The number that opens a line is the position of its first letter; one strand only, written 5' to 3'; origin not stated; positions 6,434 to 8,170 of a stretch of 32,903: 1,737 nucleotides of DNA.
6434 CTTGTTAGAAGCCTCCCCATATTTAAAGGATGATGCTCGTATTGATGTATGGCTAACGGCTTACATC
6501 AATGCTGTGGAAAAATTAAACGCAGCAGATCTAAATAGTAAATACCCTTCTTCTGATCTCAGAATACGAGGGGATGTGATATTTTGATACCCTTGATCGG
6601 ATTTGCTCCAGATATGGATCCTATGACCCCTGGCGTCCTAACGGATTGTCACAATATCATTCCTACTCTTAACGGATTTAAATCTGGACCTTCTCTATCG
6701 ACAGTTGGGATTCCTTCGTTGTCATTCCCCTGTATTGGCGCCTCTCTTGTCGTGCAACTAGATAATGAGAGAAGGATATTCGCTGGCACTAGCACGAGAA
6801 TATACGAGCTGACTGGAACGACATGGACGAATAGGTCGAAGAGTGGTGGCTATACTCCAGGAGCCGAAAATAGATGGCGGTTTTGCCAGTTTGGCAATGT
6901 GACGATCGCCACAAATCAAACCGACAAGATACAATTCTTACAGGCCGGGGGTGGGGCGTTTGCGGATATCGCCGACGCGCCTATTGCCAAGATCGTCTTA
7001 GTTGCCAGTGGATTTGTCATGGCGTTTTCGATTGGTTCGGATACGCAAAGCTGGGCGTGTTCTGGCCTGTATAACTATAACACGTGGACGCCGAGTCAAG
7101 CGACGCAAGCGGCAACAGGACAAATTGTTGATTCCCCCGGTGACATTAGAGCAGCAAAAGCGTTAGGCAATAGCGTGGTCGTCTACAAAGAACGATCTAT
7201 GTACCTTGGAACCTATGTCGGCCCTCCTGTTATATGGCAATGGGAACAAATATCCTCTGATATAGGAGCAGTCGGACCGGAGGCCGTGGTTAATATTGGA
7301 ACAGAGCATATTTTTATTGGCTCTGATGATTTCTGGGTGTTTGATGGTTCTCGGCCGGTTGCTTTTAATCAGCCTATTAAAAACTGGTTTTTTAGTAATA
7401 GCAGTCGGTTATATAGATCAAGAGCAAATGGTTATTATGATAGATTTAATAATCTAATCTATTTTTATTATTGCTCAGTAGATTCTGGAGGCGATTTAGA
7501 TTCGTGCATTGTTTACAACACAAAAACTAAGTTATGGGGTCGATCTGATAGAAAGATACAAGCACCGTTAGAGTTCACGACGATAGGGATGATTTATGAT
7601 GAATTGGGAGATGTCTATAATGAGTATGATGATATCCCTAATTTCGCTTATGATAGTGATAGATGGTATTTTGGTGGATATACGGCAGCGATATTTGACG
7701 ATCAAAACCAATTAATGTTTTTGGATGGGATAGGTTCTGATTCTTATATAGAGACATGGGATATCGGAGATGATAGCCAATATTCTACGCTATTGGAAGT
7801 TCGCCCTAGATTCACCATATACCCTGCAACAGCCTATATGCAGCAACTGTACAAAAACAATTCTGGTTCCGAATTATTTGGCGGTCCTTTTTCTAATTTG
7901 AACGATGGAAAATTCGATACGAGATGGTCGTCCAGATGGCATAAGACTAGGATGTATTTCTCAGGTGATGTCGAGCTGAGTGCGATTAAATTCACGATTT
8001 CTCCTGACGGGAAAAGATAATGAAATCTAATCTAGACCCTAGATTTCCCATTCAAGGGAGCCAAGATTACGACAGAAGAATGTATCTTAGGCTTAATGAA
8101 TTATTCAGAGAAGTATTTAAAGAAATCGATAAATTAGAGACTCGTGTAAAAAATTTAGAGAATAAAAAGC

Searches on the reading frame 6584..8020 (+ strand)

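Call 15: search_protein_families(library=phrogs, proteins=[window:6584-8020:+], max_evalue=0.00001)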
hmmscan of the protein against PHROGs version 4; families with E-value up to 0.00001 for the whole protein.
window:6584-8020:+ (478 aa): 1 family
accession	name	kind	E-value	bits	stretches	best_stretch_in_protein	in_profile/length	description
phrog_3287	-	head and packaging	7.2e-61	207.6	1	13-478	22-524/524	virion structural protein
